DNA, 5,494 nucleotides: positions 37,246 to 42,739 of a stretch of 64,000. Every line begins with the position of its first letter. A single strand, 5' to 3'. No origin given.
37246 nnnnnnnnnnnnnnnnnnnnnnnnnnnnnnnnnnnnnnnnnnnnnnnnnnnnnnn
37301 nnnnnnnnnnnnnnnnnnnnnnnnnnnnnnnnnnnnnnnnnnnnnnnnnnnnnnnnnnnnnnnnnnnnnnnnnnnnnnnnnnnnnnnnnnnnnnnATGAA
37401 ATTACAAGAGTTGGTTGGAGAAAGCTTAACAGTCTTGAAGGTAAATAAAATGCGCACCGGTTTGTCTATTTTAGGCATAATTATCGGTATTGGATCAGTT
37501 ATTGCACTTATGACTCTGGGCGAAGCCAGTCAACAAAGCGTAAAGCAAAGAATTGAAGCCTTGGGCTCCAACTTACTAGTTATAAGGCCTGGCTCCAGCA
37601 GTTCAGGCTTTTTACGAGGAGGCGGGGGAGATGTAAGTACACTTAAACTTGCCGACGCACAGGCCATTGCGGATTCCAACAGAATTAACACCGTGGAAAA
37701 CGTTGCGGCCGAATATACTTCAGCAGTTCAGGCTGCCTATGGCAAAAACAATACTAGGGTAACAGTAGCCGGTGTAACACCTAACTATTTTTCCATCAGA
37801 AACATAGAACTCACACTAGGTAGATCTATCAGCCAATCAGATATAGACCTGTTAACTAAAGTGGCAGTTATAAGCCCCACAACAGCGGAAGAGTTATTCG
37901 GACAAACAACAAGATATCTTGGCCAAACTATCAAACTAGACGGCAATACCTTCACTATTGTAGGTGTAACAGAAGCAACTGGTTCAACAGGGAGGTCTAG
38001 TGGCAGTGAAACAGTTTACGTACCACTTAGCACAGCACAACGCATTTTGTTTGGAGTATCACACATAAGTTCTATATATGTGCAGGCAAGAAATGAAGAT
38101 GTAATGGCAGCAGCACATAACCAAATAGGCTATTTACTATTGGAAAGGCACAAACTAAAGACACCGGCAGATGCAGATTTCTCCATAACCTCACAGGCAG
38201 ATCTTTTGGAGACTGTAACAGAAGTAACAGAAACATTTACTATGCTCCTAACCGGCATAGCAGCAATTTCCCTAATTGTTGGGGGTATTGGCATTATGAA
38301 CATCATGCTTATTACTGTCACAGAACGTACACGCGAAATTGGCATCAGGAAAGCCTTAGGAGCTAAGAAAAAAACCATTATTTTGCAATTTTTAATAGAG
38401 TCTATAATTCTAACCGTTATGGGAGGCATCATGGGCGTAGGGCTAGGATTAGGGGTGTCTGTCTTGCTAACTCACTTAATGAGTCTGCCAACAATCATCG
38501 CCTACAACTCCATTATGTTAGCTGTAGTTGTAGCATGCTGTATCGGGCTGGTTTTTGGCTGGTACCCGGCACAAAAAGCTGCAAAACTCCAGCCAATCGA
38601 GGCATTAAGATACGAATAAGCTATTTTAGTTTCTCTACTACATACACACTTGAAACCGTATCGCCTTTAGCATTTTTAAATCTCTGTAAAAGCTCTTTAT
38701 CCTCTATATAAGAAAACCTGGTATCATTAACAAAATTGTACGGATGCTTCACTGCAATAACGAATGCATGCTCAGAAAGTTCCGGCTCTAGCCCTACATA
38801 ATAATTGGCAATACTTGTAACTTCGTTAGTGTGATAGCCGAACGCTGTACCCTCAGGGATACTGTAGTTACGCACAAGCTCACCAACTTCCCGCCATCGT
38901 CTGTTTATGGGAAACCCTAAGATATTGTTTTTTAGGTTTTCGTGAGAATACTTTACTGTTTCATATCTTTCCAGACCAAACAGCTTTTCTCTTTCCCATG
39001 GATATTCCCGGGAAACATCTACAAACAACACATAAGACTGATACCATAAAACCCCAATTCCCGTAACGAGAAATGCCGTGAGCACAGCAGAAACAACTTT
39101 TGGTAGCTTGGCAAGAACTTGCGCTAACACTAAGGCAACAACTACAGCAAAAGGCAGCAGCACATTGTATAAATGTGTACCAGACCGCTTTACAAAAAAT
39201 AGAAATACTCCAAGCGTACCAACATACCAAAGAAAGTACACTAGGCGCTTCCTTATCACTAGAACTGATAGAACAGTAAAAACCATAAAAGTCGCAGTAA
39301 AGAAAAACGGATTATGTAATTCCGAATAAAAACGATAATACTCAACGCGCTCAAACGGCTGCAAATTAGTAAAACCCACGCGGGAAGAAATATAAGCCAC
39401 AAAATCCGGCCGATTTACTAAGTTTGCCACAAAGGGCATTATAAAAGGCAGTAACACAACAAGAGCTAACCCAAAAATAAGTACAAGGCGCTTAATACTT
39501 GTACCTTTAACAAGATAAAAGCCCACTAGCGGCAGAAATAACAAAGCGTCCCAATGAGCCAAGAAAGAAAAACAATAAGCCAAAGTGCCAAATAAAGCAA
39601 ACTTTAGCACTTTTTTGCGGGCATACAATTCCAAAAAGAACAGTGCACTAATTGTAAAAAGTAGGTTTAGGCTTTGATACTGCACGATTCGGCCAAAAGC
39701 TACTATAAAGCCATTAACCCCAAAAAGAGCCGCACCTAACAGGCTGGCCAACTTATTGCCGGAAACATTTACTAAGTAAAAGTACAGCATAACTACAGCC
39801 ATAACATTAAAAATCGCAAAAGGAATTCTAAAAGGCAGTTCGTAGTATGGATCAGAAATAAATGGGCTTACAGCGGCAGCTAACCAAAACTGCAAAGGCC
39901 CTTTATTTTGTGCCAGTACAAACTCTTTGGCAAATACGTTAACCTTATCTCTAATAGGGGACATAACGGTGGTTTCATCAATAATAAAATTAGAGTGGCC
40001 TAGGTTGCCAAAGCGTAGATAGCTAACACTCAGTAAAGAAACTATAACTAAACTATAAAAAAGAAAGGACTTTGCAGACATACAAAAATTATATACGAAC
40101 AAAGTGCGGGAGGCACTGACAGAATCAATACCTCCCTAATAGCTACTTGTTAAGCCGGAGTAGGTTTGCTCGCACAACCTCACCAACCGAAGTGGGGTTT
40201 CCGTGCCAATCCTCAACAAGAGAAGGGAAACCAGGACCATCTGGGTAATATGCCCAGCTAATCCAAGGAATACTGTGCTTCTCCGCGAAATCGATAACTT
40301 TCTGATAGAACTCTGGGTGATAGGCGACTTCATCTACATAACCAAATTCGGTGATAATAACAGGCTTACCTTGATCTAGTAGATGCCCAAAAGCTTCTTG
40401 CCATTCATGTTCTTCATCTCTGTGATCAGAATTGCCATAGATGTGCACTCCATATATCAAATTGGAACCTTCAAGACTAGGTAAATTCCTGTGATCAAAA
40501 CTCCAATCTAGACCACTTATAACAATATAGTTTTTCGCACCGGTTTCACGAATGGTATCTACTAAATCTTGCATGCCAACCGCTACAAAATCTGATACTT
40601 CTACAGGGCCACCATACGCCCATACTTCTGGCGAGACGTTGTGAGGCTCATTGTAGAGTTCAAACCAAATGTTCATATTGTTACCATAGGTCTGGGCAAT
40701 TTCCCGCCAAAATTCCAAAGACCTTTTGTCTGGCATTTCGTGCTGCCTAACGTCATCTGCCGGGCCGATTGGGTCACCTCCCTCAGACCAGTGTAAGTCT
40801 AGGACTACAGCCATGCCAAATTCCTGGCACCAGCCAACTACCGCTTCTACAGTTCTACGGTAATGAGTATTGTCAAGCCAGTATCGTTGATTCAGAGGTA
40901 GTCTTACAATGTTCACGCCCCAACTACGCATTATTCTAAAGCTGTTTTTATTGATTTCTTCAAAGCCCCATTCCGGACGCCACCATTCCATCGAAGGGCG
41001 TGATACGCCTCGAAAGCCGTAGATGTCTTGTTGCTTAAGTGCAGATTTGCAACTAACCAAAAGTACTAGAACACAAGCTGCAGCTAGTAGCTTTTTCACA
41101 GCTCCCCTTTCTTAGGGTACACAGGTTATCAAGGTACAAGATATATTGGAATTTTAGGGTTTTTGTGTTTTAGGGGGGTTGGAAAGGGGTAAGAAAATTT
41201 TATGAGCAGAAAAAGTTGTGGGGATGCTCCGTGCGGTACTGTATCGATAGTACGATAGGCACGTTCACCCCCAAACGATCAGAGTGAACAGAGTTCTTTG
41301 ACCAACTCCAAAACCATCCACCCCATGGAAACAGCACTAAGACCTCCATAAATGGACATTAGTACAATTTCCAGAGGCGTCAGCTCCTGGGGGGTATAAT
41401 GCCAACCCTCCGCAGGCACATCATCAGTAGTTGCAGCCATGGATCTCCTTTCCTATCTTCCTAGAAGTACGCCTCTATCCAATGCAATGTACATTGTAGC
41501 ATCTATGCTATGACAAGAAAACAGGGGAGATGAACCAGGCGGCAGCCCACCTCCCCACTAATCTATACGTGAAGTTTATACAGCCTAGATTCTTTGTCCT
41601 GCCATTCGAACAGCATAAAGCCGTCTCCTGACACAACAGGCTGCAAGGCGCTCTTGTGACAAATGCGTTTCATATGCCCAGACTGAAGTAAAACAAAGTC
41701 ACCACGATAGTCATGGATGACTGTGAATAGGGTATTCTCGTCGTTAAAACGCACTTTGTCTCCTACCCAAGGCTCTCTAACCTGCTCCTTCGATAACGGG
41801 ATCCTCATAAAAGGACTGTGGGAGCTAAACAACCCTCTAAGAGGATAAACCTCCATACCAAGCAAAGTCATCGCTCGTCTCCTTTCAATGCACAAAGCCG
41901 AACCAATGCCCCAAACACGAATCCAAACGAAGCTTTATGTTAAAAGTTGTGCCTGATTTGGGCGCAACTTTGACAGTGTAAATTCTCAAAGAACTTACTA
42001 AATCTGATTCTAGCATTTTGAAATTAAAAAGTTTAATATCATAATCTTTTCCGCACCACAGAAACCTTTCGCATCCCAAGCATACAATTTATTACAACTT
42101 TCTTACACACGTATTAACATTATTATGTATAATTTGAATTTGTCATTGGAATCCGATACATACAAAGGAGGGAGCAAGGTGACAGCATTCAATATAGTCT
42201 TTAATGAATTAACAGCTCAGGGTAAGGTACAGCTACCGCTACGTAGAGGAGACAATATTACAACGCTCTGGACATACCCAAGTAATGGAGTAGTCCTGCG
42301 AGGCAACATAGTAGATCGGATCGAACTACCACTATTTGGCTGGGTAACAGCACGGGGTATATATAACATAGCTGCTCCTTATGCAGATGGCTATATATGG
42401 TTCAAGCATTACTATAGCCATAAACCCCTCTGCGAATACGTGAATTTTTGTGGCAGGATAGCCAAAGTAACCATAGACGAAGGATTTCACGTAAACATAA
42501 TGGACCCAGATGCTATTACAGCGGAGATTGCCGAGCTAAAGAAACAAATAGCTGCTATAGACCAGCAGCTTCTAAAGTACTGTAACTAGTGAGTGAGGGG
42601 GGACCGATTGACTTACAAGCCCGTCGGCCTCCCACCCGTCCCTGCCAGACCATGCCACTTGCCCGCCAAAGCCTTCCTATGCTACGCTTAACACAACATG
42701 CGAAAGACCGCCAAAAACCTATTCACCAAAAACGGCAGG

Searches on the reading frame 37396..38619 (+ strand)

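Call 29: search_protein_families(library=pfam, proteins=[window:37396-38619:+])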
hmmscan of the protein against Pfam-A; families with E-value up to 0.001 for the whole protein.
window:37396-38619:+ (407 aa): 2 families
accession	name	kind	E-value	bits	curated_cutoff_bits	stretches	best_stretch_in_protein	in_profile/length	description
PF12704.14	MacB_PCD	-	2.5e-47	162.3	27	1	21-244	1-204/207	MacB-like periplasmic core domain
PF02687.27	FtsX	-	1.4e-22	80.4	25.5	1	288-400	3-120/120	FtsX-like permease C-terminal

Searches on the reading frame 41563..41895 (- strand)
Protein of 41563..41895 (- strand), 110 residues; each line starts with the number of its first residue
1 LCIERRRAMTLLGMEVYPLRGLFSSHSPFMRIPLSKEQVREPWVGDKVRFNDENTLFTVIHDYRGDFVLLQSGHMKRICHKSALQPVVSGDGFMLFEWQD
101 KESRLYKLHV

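Call 29: search_protein_families(library=pfam, proteins=[window:41563-41895:-])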
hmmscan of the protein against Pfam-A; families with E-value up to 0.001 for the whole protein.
window:41563-41895:- (110 aa): 0 families

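Call 43: search_protein_families(library=pfam, max_evalue=1, proteins=[window:41563-41895:-])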
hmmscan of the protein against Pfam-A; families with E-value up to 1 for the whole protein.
window:41563-41895:- (110 aa): 1 family
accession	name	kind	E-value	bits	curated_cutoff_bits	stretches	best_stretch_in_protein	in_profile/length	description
PF22151.2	Fer4_NDSU1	-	0.01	15.7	23.8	1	30-51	27-49/51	NADH-ubiquinone oxidoreductase NDSU1/NuoG-like, 4Fe-4S domain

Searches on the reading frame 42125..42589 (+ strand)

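Call 29: search_protein_families(library=pfam, proteins=[window:42125-42589:+])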
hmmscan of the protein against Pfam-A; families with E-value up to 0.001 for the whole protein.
window:42125-42589:+ (154 aa): 0 families

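Call 43: search_protein_families(library=pfam, max_evalue=1, proteins=[window:42125-42589:+])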
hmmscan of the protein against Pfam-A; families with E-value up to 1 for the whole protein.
window:42125-42589:+ (154 aa): 1 family
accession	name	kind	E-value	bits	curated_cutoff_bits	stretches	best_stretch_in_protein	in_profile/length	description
PF11319.13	VasI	-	0.02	15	26.5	1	18-60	91-133/184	Type VI secretion system VasI, EvfG, VC_A0118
